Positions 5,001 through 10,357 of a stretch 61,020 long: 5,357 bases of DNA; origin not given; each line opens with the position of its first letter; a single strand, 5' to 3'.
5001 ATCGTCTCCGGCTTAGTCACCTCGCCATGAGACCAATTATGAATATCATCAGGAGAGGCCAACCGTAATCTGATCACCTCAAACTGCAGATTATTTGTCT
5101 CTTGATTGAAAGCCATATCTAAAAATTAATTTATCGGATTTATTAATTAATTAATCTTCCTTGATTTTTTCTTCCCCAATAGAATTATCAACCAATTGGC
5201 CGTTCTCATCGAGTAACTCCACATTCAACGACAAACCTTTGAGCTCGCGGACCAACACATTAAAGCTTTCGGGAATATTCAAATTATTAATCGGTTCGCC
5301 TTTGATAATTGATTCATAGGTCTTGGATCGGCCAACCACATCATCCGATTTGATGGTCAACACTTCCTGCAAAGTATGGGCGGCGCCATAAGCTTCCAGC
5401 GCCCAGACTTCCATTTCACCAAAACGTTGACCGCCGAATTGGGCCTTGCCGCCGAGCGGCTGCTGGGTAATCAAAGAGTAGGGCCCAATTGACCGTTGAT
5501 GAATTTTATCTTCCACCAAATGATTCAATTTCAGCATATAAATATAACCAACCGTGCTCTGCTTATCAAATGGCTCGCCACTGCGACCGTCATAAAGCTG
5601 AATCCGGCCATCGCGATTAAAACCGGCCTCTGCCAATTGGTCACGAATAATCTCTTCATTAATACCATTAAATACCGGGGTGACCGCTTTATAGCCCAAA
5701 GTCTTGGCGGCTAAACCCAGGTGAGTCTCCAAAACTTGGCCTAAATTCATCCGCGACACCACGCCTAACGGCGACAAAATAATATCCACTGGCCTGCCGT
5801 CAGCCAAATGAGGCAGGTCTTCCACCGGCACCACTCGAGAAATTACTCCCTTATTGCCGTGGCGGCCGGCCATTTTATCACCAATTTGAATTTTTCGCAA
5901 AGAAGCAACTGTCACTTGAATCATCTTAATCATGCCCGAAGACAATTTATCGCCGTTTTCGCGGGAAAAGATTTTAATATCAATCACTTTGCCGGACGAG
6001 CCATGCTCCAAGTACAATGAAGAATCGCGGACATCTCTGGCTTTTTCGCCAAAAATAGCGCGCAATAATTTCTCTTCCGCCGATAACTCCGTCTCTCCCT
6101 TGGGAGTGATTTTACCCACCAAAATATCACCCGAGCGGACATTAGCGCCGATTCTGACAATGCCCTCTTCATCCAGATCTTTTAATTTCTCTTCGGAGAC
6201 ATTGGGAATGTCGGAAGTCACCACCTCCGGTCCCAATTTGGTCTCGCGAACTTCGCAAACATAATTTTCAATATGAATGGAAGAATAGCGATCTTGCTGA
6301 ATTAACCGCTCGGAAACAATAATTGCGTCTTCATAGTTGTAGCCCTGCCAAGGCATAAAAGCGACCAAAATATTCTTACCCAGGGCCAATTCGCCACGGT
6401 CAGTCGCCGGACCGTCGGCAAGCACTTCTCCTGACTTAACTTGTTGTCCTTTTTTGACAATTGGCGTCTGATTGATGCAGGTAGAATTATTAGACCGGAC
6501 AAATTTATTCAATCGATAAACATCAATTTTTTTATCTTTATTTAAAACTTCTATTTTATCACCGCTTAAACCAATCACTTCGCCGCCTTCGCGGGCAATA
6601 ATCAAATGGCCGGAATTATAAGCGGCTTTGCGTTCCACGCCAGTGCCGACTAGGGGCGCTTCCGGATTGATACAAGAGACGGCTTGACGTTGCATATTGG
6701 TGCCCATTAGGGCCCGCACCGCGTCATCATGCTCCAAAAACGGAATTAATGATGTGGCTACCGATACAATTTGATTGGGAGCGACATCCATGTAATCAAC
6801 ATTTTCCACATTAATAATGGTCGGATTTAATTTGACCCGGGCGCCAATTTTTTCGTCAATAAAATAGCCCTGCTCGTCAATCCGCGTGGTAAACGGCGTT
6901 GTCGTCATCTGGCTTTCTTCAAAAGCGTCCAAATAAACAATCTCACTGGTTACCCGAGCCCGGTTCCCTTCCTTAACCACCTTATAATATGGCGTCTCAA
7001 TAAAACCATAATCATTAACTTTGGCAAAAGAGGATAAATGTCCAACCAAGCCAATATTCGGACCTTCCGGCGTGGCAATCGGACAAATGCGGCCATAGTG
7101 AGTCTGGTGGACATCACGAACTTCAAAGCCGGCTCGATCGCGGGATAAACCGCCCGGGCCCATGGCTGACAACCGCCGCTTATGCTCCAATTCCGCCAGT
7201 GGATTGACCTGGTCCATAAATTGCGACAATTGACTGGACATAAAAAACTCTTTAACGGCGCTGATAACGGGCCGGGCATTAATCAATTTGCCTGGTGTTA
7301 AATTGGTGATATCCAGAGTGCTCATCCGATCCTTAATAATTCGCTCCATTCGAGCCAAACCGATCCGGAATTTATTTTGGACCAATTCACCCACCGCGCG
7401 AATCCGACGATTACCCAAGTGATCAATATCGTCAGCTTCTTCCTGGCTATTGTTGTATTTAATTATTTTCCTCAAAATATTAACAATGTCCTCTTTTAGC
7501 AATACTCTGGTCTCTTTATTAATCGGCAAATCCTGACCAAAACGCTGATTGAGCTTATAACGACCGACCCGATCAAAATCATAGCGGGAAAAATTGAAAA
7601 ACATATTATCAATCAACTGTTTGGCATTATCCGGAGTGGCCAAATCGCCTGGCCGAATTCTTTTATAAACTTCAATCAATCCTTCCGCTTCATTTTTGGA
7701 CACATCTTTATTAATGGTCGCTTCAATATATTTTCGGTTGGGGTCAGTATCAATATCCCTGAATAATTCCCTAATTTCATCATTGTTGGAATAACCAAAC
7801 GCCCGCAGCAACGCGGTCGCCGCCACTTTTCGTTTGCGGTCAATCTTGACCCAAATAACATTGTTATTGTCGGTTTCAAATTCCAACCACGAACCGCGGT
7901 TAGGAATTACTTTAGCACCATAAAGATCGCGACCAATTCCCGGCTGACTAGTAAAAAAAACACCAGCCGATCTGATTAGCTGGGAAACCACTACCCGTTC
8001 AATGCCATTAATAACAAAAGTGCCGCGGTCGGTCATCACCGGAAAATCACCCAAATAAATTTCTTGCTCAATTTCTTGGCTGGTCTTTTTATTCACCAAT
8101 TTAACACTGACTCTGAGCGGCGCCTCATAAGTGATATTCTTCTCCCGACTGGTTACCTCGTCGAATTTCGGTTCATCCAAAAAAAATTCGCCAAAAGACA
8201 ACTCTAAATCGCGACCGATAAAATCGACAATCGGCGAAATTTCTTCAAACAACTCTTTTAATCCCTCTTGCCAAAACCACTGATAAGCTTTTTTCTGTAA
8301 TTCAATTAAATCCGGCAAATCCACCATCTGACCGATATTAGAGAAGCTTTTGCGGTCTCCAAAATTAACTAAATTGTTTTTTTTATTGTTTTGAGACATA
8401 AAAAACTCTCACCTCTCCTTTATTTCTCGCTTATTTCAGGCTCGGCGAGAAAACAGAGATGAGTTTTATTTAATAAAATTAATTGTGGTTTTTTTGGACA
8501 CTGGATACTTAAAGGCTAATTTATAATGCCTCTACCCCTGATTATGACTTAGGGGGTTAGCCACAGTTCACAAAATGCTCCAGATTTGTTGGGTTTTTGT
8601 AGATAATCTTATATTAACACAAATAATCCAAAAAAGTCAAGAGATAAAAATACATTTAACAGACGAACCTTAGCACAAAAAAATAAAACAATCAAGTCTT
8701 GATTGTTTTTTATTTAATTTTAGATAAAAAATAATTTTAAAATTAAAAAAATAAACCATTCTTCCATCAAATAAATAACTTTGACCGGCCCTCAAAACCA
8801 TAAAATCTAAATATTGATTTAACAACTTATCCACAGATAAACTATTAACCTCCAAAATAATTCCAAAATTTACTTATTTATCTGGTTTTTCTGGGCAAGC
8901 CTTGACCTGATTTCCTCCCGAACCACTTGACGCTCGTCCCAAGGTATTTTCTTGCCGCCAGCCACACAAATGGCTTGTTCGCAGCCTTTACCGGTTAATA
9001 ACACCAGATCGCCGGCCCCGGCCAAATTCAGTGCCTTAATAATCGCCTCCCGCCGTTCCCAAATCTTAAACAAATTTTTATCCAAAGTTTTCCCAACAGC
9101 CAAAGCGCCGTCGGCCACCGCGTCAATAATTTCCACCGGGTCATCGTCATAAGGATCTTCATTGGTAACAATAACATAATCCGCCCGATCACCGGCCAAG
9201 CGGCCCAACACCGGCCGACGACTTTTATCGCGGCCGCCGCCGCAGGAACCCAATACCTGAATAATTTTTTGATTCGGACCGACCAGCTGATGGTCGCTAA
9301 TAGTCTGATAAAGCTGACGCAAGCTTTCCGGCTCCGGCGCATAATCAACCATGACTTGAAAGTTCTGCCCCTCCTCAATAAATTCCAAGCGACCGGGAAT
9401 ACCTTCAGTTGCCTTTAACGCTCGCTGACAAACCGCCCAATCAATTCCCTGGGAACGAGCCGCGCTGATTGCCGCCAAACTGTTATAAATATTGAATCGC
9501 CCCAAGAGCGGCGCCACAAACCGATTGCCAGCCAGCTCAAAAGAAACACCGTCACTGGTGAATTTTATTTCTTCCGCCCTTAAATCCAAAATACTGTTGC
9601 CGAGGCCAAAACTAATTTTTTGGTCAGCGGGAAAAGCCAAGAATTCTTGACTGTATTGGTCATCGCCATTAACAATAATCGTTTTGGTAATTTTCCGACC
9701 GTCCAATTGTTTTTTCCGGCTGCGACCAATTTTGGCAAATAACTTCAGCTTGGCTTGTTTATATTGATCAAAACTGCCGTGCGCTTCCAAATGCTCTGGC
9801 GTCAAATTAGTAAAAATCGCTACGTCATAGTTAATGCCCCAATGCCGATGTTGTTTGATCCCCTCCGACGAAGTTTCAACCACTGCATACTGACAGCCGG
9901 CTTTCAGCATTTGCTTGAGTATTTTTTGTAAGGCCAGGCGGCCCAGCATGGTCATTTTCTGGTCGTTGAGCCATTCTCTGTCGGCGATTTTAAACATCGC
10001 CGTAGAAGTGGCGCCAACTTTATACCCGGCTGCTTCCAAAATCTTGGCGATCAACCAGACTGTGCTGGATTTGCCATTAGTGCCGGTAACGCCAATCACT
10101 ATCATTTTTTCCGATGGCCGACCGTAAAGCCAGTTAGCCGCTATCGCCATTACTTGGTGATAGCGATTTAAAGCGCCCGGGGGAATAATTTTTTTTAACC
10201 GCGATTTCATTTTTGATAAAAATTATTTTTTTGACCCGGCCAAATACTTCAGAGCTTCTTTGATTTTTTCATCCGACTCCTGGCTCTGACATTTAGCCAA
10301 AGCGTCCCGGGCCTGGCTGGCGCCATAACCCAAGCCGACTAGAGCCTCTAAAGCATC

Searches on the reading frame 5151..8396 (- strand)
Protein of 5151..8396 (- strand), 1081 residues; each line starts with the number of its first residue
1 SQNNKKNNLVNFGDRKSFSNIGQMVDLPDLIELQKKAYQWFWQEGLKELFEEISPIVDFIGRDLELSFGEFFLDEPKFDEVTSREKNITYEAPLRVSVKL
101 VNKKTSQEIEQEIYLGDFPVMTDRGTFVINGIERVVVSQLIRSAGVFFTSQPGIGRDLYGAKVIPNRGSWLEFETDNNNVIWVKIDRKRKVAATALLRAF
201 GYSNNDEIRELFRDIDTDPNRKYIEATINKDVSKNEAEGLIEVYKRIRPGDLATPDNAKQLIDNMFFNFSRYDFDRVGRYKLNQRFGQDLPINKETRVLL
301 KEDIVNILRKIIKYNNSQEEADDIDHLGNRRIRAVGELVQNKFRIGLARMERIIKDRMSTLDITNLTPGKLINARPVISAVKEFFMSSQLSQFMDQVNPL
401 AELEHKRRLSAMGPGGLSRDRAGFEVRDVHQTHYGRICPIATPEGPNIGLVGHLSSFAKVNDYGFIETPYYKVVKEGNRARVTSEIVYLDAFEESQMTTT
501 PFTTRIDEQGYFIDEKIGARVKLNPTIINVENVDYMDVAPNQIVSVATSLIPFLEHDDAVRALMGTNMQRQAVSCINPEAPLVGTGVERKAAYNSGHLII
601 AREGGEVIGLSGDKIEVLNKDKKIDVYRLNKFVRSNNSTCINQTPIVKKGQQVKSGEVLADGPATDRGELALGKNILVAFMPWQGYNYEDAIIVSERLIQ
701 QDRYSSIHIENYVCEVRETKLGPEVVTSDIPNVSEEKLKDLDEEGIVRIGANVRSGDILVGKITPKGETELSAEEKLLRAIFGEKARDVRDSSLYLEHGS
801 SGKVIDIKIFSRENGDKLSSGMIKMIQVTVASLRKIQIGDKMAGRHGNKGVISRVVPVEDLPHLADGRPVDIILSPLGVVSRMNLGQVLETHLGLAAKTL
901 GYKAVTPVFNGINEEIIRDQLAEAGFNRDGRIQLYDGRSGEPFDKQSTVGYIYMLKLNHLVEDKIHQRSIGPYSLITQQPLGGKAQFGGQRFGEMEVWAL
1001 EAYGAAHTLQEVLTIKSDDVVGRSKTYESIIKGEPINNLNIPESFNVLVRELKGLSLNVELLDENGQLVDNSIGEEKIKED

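Call 35: search_protein_families(library=pfam, proteins=[window:5151-8396:-], max_evalue=0.00001)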
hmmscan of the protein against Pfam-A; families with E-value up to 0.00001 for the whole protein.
window:5151-8396:- (1081 aa): 6 families
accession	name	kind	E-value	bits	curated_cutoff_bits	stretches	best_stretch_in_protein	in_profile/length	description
PF00562.33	RNA_pol_Rpb2_6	-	3.7e-129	431.5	23.4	1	619-986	22-373/373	RNA polymerase Rpb2, domain 6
PF04565.21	RNA_pol_Rpb2_3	-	2.8e-28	98.3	21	1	392-460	1-68/68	RNA polymerase Rpb2, domain 3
PF04561.19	RNA_pol_Rpb2_2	-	1.4e-26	93.8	21.7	1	161-333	22-190/190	RNA polymerase Rpb2, domain 2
PF04560.25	RNA_pol_Rpb2_7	-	2.9e-26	92.1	32.1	1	988-1063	1-86/87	RNA polymerase Rpb2, domain 7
PF04563.20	RNA_pol_Rpb2_1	-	1.4e-17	64.4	28.2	1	59-377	36-201/203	RNA polymerase beta subunit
PF10385.14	RNA_pol_Rpb2_45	-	2.1e-15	57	28.2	1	470-539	1-66/66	RNA polymerase beta subunit external 1 domain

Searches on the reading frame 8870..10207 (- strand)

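Call 35: search_protein_families(library=pfam, proteins=[window:8870-10207:-], max_evalue=0.00001)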
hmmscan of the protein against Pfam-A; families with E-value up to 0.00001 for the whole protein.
window:8870-10207:- (445 aa): 2 families
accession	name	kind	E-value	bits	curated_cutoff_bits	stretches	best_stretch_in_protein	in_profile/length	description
PF08245.18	Mur_ligase_M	-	3e-45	155.1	24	1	40-250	1-200/200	Mur ligase middle domain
PF02875.26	Mur_ligase_C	-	1.3e-20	75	28.4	1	272-408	1-127/127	Mur ligase, glutamate ligase domain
